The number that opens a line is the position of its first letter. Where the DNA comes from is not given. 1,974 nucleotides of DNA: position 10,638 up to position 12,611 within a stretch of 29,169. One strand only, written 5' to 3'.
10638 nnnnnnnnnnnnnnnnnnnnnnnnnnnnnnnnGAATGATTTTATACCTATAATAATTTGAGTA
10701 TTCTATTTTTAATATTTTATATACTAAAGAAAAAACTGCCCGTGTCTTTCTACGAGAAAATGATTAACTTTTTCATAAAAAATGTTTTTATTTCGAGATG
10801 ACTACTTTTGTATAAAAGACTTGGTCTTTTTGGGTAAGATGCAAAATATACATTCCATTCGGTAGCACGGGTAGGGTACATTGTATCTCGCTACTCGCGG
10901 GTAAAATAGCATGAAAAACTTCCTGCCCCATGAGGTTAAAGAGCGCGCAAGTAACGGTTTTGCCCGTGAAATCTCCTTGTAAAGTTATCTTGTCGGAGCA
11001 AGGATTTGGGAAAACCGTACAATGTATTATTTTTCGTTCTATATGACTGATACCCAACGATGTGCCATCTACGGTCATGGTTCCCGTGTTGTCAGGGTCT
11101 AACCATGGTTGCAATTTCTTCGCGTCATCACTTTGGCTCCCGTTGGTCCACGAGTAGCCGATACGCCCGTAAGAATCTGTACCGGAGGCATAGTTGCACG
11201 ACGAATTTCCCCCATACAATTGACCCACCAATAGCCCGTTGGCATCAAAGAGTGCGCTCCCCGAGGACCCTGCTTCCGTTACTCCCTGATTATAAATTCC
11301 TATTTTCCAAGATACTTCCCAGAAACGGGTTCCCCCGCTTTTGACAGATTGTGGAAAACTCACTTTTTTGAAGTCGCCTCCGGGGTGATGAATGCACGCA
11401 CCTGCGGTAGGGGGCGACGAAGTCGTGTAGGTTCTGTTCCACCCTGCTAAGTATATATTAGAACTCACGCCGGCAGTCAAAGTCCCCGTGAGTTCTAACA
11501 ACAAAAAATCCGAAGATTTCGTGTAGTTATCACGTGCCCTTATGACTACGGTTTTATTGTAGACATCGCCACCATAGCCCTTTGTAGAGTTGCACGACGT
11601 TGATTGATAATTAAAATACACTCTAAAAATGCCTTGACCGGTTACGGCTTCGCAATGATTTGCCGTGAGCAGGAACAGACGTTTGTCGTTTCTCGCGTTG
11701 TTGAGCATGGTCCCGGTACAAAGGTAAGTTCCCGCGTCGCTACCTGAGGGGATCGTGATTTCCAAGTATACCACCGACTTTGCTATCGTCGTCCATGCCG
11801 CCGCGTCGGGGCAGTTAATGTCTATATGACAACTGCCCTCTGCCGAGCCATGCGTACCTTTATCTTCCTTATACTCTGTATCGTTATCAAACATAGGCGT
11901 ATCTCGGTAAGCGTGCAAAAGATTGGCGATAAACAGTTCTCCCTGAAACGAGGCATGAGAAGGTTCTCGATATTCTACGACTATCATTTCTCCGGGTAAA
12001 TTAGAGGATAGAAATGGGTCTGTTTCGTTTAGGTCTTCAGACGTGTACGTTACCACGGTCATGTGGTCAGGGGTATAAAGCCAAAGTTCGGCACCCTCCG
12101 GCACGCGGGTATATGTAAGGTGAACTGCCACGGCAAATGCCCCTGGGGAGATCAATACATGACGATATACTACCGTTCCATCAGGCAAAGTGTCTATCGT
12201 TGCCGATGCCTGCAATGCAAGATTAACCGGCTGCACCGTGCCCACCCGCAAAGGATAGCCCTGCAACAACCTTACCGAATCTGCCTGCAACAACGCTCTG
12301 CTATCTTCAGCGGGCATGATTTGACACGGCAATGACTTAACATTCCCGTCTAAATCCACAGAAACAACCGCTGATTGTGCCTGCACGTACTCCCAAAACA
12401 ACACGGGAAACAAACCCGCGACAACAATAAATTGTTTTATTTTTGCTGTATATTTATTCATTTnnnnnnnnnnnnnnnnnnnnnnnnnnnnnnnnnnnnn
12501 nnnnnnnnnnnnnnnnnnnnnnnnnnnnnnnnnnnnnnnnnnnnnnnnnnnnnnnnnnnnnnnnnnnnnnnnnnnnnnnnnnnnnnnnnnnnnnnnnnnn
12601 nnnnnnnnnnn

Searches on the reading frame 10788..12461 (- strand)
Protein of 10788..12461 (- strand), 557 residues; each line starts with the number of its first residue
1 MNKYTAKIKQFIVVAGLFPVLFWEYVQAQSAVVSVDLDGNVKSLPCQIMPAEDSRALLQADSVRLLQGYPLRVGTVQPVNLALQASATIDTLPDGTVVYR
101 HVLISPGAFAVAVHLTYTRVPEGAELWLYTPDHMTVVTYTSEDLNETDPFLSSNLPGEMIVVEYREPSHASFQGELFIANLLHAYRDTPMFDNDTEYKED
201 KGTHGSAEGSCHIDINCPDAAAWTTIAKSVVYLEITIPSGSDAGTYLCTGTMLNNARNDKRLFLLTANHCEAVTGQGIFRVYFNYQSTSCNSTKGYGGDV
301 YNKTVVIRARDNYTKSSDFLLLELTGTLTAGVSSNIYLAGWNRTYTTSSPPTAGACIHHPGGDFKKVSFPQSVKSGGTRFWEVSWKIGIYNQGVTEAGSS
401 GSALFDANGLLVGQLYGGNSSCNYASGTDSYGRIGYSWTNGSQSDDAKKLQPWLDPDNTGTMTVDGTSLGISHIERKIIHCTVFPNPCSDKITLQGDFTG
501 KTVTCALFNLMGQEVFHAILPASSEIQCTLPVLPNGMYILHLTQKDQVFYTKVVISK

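Call 4: search_protein_families(library=pfam, proteins=[window:10788-12461:-], max_evalue=0.01)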
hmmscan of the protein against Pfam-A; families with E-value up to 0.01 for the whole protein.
window:10788-12461:- (557 aa): 2 families
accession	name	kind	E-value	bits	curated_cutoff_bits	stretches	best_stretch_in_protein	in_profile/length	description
PF18962.6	Por_Secre_tail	-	9.3e-09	35.9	27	1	483-555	1-75/75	Secretion system C-terminal sorting domain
PF13365.12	Trypsin_2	-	0.00021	22.5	27.6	1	249-413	2-143/144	Trypsin-like peptidase domain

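Call 5: search_protein_families(library=ncbifam, proteins=[window:10788-12461:-], max_evalue=0.01)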
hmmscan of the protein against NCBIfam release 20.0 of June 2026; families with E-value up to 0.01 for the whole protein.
window:10788-12461:- (557 aa): 2 families
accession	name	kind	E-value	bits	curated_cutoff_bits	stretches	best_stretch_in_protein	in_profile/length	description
TIGR04183.1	Por_Secre_tail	domain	1.3e-08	34.6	23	1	483-555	1-71/72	T9SS type A sorting domain-containing protein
NF038113.1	T9SSA_dep_M36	equivalog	1e-07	30.5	885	1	434-555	752-868/869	T9SS-dependent M36 family metallopeptidase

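Call 14: find_homologous_proteins(query=window:10788-12461:-)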
Query window:10788-12461:- (557 aa): 894 proteins with E <= 0.001 among 8000 candidates; the best 120 are listed.
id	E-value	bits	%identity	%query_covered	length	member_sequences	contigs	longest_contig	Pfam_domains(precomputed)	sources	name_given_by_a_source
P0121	0.0e+0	1294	100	100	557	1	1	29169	PF18962.8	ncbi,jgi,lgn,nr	ncbi:MAG: T9SS type A sorting domain-containing protein [Bacteroidales bacterium]|jgi:hypothetical p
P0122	1.8e-128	448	42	97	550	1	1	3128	PF13365.13,PF18962.8,PF27052.1,PF00089.33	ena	-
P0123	1.8e-125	438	41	94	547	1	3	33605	PF18962.8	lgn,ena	-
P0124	3.3e-116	407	40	92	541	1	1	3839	PF18962.8,PF00089.33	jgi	jgi:hypothetical protein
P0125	4.7e-115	404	40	98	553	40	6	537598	PF13365.13,PF18962.8,PF27052.1,PF00089.33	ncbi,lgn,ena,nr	ncbi:MAG: T9SS type A sorting domain-containing protein [Bacteroidales bacterium]|nr:T9SS type A sor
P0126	1.5e-113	399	40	92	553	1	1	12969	PF18962.8,PF27052.1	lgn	-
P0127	1.0e-112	396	38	92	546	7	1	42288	PF13365.13,PF18962.8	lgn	-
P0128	2.6e-112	395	39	91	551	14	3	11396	PF13365.13,PF18962.8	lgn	-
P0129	5.6e-112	393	37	99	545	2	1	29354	PF13365.13,PF18962.8,PF00089.33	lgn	-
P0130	6.6e-112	393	38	99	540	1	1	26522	PF18962.8,PF27052.1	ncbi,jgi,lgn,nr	ncbi:MAG: T9SS type A sorting domain-containing protein [Bacteroidales bacterium]|jgi:hypothetical p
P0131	7.7e-112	393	40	93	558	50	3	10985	PF13365.13,PF18962.8,PF00089.33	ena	-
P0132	3.5e-111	391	40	91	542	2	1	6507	PF13365.13,PF18962.8,PF27052.1,PF00089.33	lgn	-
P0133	9.8e-111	389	39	93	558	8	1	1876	PF18962.8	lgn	-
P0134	2.9e-110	388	39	91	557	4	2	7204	PF13365.13,PF18962.8,PF27052.1,PF00089.33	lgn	-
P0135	3.4e-110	388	39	93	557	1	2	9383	PF13365.13,PF18962.8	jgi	jgi:hypothetical protein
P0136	1.0e-109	386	39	91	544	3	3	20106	PF18962.8,PF27052.1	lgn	-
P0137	1.2e-109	386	39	92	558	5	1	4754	PF13365.13,PF18962.8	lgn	-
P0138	1.4e-109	385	40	93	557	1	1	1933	PF18962.8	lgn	-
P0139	3.1e-109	384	40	91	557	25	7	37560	PF18962.8,PF27052.1,PF00089.33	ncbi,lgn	-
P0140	4.6e-109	384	39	91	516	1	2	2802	PF13365.13,PF18962.8,PF00089.33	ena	-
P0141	9.2e-109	383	40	90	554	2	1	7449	PF18962.8,PF00089.33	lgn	-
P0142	1.9e-108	382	38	91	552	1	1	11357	PF13365.13,PF18962.8,PF27052.1,PF00089.33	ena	-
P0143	2.4e-108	381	40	93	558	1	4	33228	PF18962.8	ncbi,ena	-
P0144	6.2e-108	380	40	92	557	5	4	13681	PF18962.8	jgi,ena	jgi:hypothetical protein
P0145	1.2e-107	379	37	91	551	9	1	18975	PF13365.13,PF18962.8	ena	-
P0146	1.2e-107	379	39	93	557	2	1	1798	PF18962.8,PF00089.33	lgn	-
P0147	1.7e-107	379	38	91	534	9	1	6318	PF18962.8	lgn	-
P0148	1.9e-107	378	39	92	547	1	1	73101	PF13365.13,PF18962.8,PF27052.1,PF00089.33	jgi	-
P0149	2.0e-107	378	37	99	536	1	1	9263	PF13365.13,PF18962.8,PF27052.1,PF00089.33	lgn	-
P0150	1.0e-106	376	38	95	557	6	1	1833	PF18962.8,PF00089.33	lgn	-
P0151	1.4e-106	376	37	99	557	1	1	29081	PF13365.13,PF18962.8,PF00089.33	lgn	-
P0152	1.5e-106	375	38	96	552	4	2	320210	PF13365.13,PF18962.8,PF27052.1,PF00089.33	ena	-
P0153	2.0e-106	375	39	92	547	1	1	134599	PF18962.8,PF27052.1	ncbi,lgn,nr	ncbi:MAG: T9SS type A sorting domain-containing protein [Bacteroidales bacterium]|nr:T9SS type A sor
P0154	5.4e-106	374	38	91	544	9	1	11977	PF18962.8,PF27052.1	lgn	-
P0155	5.7e-106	374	38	95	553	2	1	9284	PF18962.8,PF00089.33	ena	-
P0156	1.1e-105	373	38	97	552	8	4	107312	PF13365.13,PF18962.8,PF27052.1,PF00089.33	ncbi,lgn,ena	-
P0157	1.8e-105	372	37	96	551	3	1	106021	PF13365.13,PF18962.8,PF27052.1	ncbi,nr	ncbi:MAG: T9SS type A sorting domain-containing protein [Bacteroidales bacterium]|nr:T9SS type A sor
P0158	2.5e-105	371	40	91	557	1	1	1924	PF18962.8,PF00089.33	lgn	-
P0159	2.9e-105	371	40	91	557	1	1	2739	PF18962.8,PF00089.33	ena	-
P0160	2.9e-105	371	40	93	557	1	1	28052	PF18962.8,PF00089.33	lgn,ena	-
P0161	3.3e-105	371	40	91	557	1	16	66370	PF18962.8,PF00089.33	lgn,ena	-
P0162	3.5e-105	371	37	95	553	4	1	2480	PF13365.13,PF18962.8,PF00089.33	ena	-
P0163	5.4e-105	370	40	91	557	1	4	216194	PF18962.8,PF00089.33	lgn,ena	-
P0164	5.9e-105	370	40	91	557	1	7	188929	PF18962.8,PF00089.33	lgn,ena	-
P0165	8.2e-105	370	38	100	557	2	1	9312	PF18962.8,PF00089.33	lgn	-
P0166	8.3e-105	370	40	91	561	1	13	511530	PF18962.8,PF00089.33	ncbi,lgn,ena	-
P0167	1.4e-104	369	38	98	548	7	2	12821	PF18962.8,PF27052.1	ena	-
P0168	1.4e-104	369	40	91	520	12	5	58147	PF18962.8,PF00089.33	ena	-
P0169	8.9e-104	366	39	91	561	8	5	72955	PF18962.8,PF00089.33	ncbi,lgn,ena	-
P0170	2.5e-103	365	38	91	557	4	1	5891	PF18962.8,PF00089.33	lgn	-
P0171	6.3e-103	363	39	88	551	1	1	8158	PF18962.8,PF00089.33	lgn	-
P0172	8.2e-103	363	37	91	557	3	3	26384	PF13365.13,PF18962.8,PF00089.33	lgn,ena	-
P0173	1.7e-102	362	38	88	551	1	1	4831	PF18962.8,PF00089.33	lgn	-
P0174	1.9e-102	362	37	91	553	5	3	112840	PF13365.13,PF18962.8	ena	-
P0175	2.1e-102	362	41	88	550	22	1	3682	PF18962.8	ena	-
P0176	5.1e-102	360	38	91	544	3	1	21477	PF18962.8,PF27052.1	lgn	-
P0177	5.4e-102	360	37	91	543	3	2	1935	PF13365.13,PF18962.8,PF00089.33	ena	-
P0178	8.9e-102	360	38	92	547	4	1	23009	PF13365.13,PF18962.8,PF00089.33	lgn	-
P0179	3.5e-101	358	37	91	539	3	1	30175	PF13365.13,PF18962.8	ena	-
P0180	4.2e-101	357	38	92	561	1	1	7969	PF13365.13,PF18962.8,PF00089.33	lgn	-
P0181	1.0e-100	356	38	91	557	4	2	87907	PF13365.13,PF18962.8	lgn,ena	-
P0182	2.5e-100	355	38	94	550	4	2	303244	PF18962.8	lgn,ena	-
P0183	4.0e-100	354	39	91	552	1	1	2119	PF18962.8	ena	-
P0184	3.2e-99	351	38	95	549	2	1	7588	PF13365.13,PF18962.8,PF00089.33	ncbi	-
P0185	4.9e-99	351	38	91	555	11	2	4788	PF18962.8,PF00089.33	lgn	-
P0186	2.8e-97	345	36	99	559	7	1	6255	PF18962.8,PF00089.33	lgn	-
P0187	1.0e-96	343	40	88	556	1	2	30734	PF13365.13,PF18962.8,PF00089.33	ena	-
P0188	1.1e-96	343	38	88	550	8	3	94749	PF13365.13,PF18962.8,PF00089.33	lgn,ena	-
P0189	2.0e-96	342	37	96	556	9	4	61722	PF18962.8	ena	-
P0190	4.5e-96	341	34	99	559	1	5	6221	PF18962.8,PF00089.33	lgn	-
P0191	1.3e-94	336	36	91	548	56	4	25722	PF18962.8,PF27052.1,PF00089.33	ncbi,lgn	-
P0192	8.5e-94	333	36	99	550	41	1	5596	PF18962.8,PF27052.1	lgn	-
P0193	3.4e-93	331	36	99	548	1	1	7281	PF18962.8,PF27052.1,PF00089.33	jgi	-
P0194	5.0e-92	328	36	91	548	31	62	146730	PF18962.8,PF27052.1,PF00089.33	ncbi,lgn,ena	-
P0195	2.6e-91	325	36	88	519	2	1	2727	PF13365.13,PF18962.8,PF00089.33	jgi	-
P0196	2.9e-90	322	36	91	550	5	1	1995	PF18962.8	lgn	-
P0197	3.8e-90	321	36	91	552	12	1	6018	PF18962.8,PF00089.33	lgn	-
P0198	5.6e-90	321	38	84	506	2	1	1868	PF27052.1,PF00089.33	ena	-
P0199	1.9e-88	316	37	83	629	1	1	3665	PF18962.8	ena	-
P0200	2.9e-88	315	35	91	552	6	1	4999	PF18962.8,PF00089.33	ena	-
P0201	1.0e-86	310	36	91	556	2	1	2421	PF13365.13,PF18962.8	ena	-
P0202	3.7e-86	308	38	81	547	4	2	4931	PF18962.8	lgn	-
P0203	3.9e-86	308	36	92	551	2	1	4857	PF18962.8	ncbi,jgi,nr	ncbi:MAG: T9SS type A sorting domain-containing protein [Bacteroidales bacterium]|jgi:hypothetical p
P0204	5.3e-86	308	37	92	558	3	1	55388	PF13365.13,PF18962.8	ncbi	-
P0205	1.4e-83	300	35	91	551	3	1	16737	PF13365.13,PF18962.8,PF27052.1,PF00089.33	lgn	-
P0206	4.4e-83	298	38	81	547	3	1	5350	PF18962.8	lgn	-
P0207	6.6e-83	297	36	88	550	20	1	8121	PF13365.13,PF18962.8,PF00089.33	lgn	-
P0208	1.1e-82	297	36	88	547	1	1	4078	PF13365.13,PF18962.8,PF00089.33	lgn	-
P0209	3.6e-82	295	36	91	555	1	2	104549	PF13365.13,PF18962.8,PF00089.33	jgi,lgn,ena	-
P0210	1.4e-81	293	35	91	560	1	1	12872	PF18962.8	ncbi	-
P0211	1.0e-79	287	35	91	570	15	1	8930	PF18962.8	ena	-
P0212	1.5e-79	286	36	92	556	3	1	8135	PF13365.13,PF18962.8,PF00089.33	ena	-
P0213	3.2e-79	285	34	92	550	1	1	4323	PF18962.8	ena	-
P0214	1.9e-78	283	33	93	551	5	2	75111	PF18962.8,PF00089.33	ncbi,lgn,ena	-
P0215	8.0e-78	281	34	91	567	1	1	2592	PF18962.8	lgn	-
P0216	4.7e-77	278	35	88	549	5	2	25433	PF13365.13,PF18962.8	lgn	-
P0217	9.9e-77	277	34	92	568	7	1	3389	PF18962.8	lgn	-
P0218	1.3e-76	277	34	93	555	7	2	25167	PF18962.8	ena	-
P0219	7.4e-76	274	43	55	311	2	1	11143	PF13365.13,PF18962.8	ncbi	-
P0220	8.5e-76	274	33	98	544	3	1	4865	PF18962.8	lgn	-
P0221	7.2e-71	258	33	93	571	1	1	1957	PF18962.8,PF00089.33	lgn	-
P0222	7.2e-70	254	34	87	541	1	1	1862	PF13365.13,PF18962.8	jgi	jgi:hypothetical protein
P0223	2.6e-69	253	31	92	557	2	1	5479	PF18962.8,PF00089.33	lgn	-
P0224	2.9e-69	252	40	59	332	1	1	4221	PF18962.8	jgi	-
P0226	3.0e-69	252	34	92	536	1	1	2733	PF13365.13,PF18962.8,PF00089.33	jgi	jgi:lysyl endopeptidase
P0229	1.4e-66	243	37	74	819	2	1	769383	PF13365.13,PF04151.22,PF18962.8,PF00089.33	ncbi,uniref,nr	ncbi:pre-peptidase C-terminal domain-containing protein [Chitinophaga solisilvae]|uniref:pre-peptida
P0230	1.7e-66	243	36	76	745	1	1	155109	PF13365.13,PF18962.8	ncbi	-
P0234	7.8e-66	241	35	84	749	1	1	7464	PF13365.13,PF18962.8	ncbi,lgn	-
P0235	9.8e-66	241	35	76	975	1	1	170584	PF13365.13,PF00801.27,PF18962.8,PF27052.1,PF18911.7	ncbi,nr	ncbi:MAG: PKD domain-containing protein [candidate division Zixibacteria bacterium]|nr:PKD domain-co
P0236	1.4e-65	240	31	93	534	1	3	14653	PF13365.13,PF18962.8,PF00089.33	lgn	-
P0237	1.5e-65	240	35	82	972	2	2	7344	PF13365.13,PF00801.27,PF18962.8,PF27052.1,PF18911.7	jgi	-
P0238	1.9e-65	240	34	89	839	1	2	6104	PF13365.13,PF18962.8,PF00089.33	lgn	-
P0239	4.1e-65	239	36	78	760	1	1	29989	PF13365.13,PF00801.27,PF27052.1,PF18911.7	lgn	-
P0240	8.2e-65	238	34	82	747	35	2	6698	PF13365.13,PF18962.8,PF00089.33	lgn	-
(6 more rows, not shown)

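Call 22: find_encoding_contigs(protein=P0125, flank=8000, max_places=4)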
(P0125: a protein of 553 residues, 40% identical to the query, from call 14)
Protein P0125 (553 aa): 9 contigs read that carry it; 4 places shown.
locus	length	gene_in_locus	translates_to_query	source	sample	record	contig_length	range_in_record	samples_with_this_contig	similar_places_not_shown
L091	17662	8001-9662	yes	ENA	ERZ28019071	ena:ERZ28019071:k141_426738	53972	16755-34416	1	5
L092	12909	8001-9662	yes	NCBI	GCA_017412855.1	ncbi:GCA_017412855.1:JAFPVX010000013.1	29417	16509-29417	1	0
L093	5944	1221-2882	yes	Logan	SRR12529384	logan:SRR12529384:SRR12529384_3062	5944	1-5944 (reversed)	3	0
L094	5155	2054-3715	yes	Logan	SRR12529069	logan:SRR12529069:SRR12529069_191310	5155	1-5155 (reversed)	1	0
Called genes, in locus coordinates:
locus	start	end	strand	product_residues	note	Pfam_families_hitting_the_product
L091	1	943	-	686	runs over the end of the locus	PF05649:Peptidase_M13_N, PF01431:Peptidase_M13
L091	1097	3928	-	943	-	PF00005:ABC_tran (faint), PF02463:SMC_N (faint), PF03193:RsgA_GTPase (faint), PF13175:AAA_15 (faint), PF13191:AAA_16 (faint), PF17760:UvrA_inter, PF17755:UvrA_DNA-bind, PF13304:AAA_21 (weak), +4 more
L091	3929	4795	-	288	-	PF01148:CTP_transf_1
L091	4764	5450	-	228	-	-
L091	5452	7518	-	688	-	PF06480:FtsH_ext (weak), PF00004:AAA, PF07728:AAA_5 (weak), PF20720:nSTAND3 (weak), PF17862:AAA_lid_3, PF01434:Peptidase_M41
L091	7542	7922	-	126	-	PF02410:RsfS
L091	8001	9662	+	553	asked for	PF27052:Lysyl_endopep_N (weak), PF00089:Trypsin (faint), PF13365:Trypsin_2 (weak), PF18962:Por_Secre_tail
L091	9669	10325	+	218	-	PF08889:WbqC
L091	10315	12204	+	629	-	-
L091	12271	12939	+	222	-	-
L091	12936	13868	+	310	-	PF00005:ABC_tran, PF05707:Zot (weak), PF13304:AAA_21, PF13732:DrrA1-3_C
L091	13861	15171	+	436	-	PF12679:ABC2_membrane_2, PF12698:ABC2_membrane_3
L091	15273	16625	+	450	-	PF00488:MutS_V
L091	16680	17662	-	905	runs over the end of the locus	PF01326:PPDK_N, PF00391:PEP-utilizers, PF02896:PEP-utilizers_C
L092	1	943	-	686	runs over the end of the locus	PF05649:Peptidase_M13_N, PF01431:Peptidase_M13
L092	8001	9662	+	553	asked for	PF27052:Lysyl_endopep_N (weak), PF00089:Trypsin (faint), PF13365:Trypsin_2 (weak), PF18962:Por_Secre_tail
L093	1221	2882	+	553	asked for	PF27052:Lysyl_endopep_N (weak), PF00089:Trypsin (faint), PF13365:Trypsin_2 (weak), PF18962:Por_Secre_tail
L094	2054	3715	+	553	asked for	PF27052:Lysyl_endopep_N (weak), PF00089:Trypsin (faint), PF13365:Trypsin_2 (weak), PF18962:Por_Secre_tail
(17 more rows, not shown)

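Call 24: search_solved_structures(query=window:10788-12461:-, max_evalue=0.01, show_alignments=2)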
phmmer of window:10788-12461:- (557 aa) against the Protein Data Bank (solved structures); distinct sequences matched with E-value up to 0.01: 4.
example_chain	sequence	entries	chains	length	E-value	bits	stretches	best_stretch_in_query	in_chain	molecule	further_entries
4nsy_A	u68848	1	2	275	1.8e-34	122.6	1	208-467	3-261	Lysyl endopeptidase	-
4nsv_A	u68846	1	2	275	2.1e-34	122.3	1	208-467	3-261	Lysyl endopeptidase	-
1arb_A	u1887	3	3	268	3e-34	121.9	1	208-470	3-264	ACHROMOBACTER PROTEASE I | Protease 1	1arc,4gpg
9omd_A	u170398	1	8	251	8.7e-18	67.5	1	206-425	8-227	Lysyl endopeptidase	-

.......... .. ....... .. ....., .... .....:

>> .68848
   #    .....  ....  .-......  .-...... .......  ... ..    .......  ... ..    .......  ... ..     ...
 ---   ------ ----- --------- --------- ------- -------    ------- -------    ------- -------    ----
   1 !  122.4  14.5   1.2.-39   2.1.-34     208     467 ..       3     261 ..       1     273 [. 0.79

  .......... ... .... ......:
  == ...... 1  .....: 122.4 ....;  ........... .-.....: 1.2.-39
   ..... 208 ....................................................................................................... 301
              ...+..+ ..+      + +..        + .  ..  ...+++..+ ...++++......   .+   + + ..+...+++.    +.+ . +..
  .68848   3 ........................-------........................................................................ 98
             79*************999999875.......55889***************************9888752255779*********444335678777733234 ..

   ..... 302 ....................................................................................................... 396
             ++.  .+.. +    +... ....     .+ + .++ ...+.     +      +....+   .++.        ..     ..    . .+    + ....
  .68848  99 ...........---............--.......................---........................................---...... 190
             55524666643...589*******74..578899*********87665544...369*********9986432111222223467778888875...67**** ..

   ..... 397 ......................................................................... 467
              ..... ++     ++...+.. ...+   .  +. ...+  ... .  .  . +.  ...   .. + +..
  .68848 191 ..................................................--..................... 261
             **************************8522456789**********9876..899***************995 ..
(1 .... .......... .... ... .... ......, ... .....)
